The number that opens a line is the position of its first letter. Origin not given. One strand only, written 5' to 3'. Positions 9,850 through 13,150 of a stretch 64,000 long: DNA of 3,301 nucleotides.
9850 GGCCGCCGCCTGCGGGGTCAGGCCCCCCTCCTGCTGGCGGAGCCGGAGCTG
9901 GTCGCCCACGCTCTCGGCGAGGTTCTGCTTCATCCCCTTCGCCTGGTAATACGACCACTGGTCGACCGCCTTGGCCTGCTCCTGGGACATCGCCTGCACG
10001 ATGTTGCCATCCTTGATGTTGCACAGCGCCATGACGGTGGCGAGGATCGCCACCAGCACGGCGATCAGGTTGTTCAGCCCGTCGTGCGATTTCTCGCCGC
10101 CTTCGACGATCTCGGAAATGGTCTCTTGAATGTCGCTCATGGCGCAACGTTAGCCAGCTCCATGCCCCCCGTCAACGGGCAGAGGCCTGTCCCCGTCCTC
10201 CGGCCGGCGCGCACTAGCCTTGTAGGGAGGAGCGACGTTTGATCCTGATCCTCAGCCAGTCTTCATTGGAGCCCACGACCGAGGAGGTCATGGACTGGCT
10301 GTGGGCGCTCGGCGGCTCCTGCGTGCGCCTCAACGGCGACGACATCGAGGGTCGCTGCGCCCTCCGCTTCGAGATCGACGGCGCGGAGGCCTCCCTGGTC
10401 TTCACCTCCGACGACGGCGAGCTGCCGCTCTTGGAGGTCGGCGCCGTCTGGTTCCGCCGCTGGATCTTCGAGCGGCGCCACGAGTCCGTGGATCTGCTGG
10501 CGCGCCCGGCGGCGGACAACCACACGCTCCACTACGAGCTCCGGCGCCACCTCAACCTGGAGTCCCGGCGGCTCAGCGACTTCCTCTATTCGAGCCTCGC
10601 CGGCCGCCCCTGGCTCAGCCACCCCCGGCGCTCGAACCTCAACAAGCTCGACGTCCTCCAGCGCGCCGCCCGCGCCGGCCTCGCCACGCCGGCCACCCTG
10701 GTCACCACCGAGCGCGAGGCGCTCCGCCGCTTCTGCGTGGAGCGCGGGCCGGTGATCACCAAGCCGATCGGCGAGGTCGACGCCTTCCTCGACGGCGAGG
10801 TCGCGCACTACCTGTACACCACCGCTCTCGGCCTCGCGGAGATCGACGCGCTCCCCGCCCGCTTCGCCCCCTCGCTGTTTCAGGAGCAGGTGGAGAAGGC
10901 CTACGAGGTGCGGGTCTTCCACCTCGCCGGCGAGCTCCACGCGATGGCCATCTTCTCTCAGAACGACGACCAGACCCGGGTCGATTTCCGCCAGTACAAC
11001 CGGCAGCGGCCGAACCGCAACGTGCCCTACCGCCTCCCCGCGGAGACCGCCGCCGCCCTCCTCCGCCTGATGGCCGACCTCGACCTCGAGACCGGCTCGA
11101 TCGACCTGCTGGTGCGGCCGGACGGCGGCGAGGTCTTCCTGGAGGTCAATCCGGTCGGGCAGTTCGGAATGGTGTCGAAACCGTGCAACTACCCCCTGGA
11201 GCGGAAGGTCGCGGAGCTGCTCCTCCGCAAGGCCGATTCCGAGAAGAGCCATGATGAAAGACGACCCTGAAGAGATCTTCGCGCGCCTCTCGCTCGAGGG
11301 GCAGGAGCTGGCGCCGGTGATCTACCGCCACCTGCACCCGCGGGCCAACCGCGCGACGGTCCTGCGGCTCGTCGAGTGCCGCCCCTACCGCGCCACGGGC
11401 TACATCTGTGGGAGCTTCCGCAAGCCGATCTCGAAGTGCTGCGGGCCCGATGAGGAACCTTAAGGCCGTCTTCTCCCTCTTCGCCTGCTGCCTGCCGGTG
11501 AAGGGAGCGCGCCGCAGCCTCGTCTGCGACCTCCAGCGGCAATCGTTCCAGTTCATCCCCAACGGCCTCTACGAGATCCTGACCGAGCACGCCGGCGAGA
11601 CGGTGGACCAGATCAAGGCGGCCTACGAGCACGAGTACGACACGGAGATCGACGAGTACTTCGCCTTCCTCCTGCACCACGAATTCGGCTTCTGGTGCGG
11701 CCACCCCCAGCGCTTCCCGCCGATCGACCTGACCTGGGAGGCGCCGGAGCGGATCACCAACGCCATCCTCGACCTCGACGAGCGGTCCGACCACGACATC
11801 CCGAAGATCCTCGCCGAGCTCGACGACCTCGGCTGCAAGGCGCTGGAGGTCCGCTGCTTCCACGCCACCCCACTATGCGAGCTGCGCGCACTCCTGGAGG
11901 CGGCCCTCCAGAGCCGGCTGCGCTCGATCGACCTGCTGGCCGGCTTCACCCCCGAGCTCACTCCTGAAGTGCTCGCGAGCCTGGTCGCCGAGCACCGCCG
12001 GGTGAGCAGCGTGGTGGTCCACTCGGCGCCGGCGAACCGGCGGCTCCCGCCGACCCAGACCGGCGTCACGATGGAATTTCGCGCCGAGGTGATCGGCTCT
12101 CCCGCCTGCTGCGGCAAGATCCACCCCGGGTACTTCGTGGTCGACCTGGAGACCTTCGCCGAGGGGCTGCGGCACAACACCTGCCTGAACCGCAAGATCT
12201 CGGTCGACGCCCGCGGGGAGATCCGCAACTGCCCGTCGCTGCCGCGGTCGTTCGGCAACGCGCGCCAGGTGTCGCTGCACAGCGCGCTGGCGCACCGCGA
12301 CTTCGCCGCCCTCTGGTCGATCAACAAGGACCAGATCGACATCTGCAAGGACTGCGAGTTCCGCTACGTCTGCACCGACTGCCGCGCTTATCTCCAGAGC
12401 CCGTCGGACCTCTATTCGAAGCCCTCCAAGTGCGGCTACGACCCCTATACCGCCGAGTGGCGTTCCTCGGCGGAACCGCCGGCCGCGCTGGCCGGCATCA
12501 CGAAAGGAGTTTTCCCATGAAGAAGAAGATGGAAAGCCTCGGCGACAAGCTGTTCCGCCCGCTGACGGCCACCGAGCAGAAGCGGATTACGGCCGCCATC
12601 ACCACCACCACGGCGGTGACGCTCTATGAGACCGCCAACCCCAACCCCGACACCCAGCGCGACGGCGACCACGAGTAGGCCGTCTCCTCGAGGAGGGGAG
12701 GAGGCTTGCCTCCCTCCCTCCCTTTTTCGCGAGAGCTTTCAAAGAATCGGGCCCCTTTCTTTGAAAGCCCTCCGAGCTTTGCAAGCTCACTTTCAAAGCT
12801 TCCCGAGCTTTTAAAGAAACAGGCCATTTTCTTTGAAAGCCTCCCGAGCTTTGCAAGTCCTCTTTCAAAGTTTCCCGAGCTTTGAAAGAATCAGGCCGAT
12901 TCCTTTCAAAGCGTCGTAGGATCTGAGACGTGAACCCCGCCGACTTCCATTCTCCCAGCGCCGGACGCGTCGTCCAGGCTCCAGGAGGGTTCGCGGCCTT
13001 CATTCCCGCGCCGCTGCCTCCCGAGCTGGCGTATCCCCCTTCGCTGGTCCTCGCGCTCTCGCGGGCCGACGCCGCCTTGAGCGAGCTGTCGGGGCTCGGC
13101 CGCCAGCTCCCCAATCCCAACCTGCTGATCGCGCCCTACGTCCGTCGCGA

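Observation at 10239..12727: Compact 'grasp-with-spasm'-type RiPP operon: ATP-grasp ligase, small ORF, SPASM-only maturase, precursor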

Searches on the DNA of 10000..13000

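Call 71: search_rna_families(source=window, start=10000, end=13000, threshold=evalue, max_evalue=1)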
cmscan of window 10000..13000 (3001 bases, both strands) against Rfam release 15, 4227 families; matches with E-value up to 1: 2.
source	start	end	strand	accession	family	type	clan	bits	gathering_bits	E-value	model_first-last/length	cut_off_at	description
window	12806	12841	-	RF03765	mir-2059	Gene; miRNA;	-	21.5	90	0.63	1-68/68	no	mir-2059 microRNA precursor family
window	10878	10925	-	RF01151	snoU82P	Gene; snRNA; snoRNA; CD-box;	-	18.7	42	0.11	1-55/55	no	Small nucleolar RNA U82P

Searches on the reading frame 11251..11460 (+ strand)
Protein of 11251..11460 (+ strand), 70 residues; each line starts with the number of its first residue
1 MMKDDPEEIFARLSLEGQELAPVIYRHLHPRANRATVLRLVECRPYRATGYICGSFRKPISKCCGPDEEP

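Call 3: search_protein_families(library=ncbifam, proteins=[window:11251-11460:+], max_evalue=0.1)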
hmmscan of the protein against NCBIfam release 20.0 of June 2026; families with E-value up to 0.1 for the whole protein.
window:11251-11460:+ (70 aa): 0 families

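Call 4: search_protein_families(library=pfam, proteins=[window:11251-11460:+], max_evalue=0.1)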
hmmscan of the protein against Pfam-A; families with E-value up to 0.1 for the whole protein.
window:11251-11460:+ (70 aa): 0 families

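Call 29: find_homologous_proteins(query=window:11251-11460:+, max_evalue=0.001)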
Query window:11251-11460:+ (70 aa): 26 proteins with E <= 0.001 among 26 candidates.
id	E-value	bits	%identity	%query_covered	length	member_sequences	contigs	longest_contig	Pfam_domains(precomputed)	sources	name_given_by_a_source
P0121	4.5e-34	133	87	96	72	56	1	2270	-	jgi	jgi:hypothetical protein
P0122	2.7e-32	128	83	99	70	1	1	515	-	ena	-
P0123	3.6e-32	127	82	97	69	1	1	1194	-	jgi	jgi:hypothetical protein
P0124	7.0e-32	126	81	96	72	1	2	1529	-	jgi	jgi:hypothetical protein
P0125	2.1e-29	118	78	97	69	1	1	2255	-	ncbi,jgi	ncbi:MAG TPA: hypothetical protein VIJ02_03975 [Thermoanaerobaculia bacterium]|jgi:hypothetical prot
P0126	6.8e-29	117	76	97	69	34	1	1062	-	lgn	-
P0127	2.4e-28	115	76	96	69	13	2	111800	-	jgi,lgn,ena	-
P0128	3.6e-27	111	78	97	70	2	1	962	-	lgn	-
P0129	3.8e-27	111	76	96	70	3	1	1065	-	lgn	-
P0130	5.5e-27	111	71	99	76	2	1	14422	-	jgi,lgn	jgi:hypothetical protein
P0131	7.5e-27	110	78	86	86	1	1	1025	-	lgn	-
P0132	4.1e-26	108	70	99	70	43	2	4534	-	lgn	-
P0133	9.7e-26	107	76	97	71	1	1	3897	-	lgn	-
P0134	1.1e-25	107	74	94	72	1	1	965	-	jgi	jgi:hypothetical protein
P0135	2.3e-25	106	68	99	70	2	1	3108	-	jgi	jgi:hypothetical protein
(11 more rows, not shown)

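Call 67: search_protein_families(library=ncbifam, alignment_id=A6, max_evalue=1)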
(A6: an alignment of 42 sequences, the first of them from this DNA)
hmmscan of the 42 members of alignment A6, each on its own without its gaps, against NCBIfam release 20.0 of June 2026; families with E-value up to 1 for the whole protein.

A. member 1, seq(70 aa): 0 families

B. families by the number of members that match (of 42 scanned): 5 families
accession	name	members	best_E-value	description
TIGR02177.1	PorB_KorB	1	0.046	2-oxoacid:acceptor oxidoreductase, beta subunit, pyruvate/2-ketoisovalerate family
NF002547.0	PRK02101.2-5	1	0.086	peroxide stress protein YaaA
NF007342.0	PRK09834.1-4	1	0.11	DNA-binding transcriptional regulator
NF002715.0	PRK02553.1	1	0.15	photosystem II reaction center protein K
NF008511.0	PRK11430.1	1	0.19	CoA:oxalate CoA-transferase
